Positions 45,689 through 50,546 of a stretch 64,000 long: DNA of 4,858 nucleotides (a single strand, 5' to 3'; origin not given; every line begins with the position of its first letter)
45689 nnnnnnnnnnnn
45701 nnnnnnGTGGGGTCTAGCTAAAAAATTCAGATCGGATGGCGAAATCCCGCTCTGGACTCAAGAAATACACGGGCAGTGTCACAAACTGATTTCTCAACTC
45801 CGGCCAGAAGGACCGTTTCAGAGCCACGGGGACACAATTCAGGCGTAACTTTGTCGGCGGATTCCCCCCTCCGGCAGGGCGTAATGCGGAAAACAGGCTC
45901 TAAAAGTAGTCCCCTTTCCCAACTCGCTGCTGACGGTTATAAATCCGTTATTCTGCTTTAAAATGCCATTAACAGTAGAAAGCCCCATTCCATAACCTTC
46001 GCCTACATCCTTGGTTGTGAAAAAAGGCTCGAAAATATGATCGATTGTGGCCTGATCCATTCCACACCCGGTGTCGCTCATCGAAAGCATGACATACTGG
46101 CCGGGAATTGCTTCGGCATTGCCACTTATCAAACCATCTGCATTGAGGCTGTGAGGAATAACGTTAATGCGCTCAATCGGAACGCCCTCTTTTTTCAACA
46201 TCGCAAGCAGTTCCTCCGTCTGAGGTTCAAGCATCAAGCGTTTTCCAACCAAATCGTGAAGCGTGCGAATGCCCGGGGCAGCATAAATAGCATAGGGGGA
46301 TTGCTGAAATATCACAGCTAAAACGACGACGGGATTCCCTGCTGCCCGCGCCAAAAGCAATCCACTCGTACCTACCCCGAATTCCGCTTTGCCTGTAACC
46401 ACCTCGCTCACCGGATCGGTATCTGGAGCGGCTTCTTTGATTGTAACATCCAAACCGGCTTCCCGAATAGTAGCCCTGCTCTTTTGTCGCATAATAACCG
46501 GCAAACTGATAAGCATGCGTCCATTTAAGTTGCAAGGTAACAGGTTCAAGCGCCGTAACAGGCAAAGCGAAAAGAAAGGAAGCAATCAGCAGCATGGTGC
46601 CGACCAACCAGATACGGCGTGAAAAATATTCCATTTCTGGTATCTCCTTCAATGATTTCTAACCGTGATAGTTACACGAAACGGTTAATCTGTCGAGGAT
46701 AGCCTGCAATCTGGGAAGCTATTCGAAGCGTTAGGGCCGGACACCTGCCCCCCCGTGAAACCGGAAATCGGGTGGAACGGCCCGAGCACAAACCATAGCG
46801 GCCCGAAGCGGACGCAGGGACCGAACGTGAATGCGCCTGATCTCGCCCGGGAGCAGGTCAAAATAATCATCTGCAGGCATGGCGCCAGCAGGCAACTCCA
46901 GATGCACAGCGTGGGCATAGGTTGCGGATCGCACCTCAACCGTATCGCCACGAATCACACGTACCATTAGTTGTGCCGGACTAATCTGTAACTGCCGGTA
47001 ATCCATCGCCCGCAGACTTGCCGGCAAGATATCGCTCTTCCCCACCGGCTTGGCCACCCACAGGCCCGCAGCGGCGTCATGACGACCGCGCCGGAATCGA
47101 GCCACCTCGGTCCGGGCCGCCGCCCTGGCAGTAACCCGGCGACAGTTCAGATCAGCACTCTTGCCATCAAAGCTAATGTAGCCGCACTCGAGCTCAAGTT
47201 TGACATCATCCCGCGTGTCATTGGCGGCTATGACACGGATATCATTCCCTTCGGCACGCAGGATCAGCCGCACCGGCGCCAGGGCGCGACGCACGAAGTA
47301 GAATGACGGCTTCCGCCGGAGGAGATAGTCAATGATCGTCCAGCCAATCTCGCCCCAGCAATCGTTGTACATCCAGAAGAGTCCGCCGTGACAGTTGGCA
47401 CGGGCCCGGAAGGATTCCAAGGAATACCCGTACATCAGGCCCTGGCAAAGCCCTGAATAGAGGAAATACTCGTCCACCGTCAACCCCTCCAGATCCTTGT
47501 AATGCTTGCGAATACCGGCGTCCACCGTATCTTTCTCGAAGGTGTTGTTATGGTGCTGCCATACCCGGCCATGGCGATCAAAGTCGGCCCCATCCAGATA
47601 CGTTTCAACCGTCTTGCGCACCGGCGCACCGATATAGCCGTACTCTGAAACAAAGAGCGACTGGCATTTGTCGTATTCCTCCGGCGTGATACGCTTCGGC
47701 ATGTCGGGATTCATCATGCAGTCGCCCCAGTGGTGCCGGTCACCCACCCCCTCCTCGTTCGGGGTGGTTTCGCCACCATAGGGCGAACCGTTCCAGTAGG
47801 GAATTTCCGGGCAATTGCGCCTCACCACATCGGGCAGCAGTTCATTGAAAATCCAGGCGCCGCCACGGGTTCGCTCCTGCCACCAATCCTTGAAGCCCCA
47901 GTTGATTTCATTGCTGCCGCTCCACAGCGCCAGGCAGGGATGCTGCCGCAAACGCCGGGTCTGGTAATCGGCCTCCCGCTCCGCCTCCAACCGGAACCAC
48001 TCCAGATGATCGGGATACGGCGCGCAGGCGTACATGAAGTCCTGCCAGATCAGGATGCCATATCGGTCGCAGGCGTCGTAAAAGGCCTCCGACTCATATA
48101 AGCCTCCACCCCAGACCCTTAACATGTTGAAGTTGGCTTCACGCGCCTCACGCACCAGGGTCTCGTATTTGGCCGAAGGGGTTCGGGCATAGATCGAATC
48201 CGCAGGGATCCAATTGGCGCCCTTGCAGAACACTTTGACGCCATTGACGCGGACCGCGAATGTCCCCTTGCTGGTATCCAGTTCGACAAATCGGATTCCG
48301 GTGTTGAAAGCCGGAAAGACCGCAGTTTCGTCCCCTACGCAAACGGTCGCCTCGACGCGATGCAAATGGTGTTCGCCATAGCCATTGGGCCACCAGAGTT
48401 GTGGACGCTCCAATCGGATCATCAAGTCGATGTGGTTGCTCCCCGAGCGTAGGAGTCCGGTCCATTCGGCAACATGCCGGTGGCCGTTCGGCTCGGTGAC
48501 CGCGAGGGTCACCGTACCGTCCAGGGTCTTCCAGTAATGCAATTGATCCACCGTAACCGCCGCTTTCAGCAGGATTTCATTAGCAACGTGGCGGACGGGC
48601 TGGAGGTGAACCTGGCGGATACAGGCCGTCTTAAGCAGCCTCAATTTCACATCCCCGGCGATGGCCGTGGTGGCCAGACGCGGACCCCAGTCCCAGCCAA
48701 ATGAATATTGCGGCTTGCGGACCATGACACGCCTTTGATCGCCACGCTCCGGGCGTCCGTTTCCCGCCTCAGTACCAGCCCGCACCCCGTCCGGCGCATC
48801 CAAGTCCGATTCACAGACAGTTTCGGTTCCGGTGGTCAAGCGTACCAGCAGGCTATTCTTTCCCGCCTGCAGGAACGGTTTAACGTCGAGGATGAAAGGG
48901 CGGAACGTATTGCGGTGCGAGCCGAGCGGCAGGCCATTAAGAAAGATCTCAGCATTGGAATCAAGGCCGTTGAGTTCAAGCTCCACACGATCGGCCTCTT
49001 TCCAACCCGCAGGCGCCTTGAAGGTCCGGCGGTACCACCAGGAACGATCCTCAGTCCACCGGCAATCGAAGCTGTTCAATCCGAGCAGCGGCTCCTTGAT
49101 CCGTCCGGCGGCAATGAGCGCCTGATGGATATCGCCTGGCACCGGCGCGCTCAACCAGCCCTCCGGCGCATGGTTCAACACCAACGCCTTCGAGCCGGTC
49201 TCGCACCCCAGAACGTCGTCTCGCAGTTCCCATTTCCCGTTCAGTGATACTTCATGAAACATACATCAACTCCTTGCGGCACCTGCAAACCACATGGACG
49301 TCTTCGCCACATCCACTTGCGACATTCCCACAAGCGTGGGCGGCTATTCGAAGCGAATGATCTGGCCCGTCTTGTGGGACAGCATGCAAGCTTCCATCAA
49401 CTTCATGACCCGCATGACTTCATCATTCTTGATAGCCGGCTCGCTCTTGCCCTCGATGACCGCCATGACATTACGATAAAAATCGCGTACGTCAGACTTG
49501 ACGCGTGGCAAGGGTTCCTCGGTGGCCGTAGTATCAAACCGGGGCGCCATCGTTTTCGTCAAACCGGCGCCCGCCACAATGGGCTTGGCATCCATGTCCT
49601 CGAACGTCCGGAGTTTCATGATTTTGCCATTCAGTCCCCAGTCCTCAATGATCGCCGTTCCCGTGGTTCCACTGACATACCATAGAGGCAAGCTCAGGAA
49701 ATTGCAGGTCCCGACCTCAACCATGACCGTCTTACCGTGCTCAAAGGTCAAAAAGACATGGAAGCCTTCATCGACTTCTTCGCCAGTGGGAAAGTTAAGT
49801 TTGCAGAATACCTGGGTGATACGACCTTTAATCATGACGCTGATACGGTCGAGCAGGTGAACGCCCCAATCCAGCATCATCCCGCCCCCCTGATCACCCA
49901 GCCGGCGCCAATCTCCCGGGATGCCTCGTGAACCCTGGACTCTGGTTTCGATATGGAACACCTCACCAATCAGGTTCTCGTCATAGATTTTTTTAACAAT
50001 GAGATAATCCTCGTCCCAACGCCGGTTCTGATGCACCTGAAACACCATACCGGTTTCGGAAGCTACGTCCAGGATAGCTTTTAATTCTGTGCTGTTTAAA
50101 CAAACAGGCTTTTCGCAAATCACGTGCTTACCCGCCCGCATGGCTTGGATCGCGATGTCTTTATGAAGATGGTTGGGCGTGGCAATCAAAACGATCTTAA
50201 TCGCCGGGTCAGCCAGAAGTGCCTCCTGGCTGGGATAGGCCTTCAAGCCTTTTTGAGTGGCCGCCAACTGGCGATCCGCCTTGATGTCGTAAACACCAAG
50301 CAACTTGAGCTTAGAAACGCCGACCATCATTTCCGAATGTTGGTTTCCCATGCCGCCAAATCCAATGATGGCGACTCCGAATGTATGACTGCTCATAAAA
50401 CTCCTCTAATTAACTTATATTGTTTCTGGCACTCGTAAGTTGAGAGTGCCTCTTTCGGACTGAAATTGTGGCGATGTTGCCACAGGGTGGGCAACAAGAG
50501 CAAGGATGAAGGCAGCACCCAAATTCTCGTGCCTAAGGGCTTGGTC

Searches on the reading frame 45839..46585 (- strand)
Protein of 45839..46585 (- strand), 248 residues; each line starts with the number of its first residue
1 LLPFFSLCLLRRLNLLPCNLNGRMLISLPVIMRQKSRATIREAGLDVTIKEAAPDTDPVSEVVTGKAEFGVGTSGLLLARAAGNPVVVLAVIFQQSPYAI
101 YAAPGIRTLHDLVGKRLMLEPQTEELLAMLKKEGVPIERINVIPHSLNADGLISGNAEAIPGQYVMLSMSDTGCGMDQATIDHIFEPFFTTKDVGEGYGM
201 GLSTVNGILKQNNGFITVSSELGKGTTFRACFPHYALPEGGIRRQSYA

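Call 5: search_protein_families(library=pfam, proteins=[window:45839-46585:-], max_evalue=0.01)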
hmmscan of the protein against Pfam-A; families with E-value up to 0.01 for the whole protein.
window:45839-46585:- (248 aa): 2 families
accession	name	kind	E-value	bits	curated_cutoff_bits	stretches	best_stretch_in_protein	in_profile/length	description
PF09084.16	NMT1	-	1.8e-20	74.2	20.5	1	41-166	17-150/216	NMT1/THI5 like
PF02518.31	HATPase_c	-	2.9e-16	60.3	26.4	1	151-234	27-109/111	Histidine kinase-, DNA gyrase B-, and HSP90-like ATPase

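Call 75: search_protein_families(library=ncbifam, proteins=[window:45839-46585:-], max_evalue=0.001)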
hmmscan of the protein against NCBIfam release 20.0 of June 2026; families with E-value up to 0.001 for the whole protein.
window:45839-46585:- (248 aa): 57 families (the best 25 are shown)
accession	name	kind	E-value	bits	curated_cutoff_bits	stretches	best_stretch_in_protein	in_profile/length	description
NF046020.1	HisKinCckABruc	equivalog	1.5e-29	102.4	1000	1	158-236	631-709/868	cell cycle histidine kinase CckA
NF010411.0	PRK13837.1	equivalog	1.5e-27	96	647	1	156-235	599-676/828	two-component system VirA-like sensor kinase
NF046026.1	HisKinCckACaul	equivalog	1.7e-23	82.6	1000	1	154-235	452-533/678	cell cycle histidine kinase CckA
NF010076.0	PRK13557.1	subfamily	8.6e-22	77.2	631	1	157-234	317-394/540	histidine kinase famiy protein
NF008468.0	PRK11360.1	equivalog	1.2e-18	66.8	646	1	151-234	526-608/616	two-component system sensor histidine kinase AtoS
NF038348.1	T2SS_HK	subfamily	2.2e-18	66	450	1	147-233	487-572/574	histidine kinase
NF052574.1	HisKinEspCMyxo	equivalog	6.6e-18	64.2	1200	1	167-233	570-636/785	serine histidine kinase EspC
NF007688.0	PRK10364.1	equivalog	1.2e-17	63.8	479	1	145-235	365-452/460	two-component system sensor histidine kinase ZraS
NF052573.1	HisKinEspAMyxo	equivalog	6.3e-17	60.9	1400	1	164-231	541-608/755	serine histidine kinase EspA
NF046044.1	PnpS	equivalog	5.4e-12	45.4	400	1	163-233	316-390/390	two-component system histidine kinase PnpS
NF011874.0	PRK15347.1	equivalog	7.3e-12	44.1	852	1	163-234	543-614/921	two component system sensor kinase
NF047874.1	MASE3_PAS_HK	subfamily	1.3e-11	44.1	560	1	162-239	549-630/655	MASE3 domain-containing sensor histidine kinase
TIGR02916.1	PEP_his_kin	equivalog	1.4e-11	43.7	300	1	150-233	598-679/679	XrtA/PEP-CTERM system histidine kinase PrsK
NF053867.1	SprKinKinDBac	equivalog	6.5e-11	41.4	775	1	162-233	427-496/500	sporulation kinase KinD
NF041947.1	LuxQ_Vibrio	equivalog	2.1e-10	39.2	1200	1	164-231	622-693/843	quorum-sensing autoinducer 2 sensor kinase/phosphatase LuxQ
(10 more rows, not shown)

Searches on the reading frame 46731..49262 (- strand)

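Call 32: search_protein_families(library=pfam, proteins=[window:46731-49262:-], max_evalue=0.001)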
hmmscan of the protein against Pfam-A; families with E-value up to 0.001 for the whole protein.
window:46731-49262:- (843 aa): 3 families
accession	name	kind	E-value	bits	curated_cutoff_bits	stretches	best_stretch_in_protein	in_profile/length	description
PF22666.2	Glyco_hydro_2_N2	-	2.1e-42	145.5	27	1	32-201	10-165/167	Glycosyl hydrolase 2 galactose-binding domain-like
PF02837.24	Glyco_hydro_2_N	-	1.6e-12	48.1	28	1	71-142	63-133/169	Glycosyl hydrolases family 2, sugar binding domain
PF17753.7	Ig_mannosidase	-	0.00086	19.4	22.6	0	772-815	16-60/81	Ig-fold domain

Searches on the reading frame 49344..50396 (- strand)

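Call 32: search_protein_families(library=pfam, proteins=[window:49344-50396:-], max_evalue=0.001)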
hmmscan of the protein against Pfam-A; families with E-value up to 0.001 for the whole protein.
window:49344-50396:- (350 aa): 5 families
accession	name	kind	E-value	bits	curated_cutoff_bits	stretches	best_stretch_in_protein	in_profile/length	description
PF01408.29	GFO_IDH_MocA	-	2.1e-28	99.8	24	1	6-122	1-119/120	Oxidoreductase family, NAD-binding Rossmann fold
PF22725.1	GFO_IDH_MocA_C3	-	2.2e-20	73.3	27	1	132-248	2-123/124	GFO/IDH/MocA C-terminal domain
PF02894.22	GFO_IDH_MocA_C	-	4.6e-12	46.6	22.9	1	139-345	5-214/218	Oxidoreductase family, C-terminal alpha/beta domain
PF02629.25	CoA_binding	-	1.5e-05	26.1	22.3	1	8-93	6-91/97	CoA binding domain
PF03447.22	NAD_binding_3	-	0.0003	21.9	24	1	12-117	1-111/116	Homoserine dehydrogenase, NAD binding domain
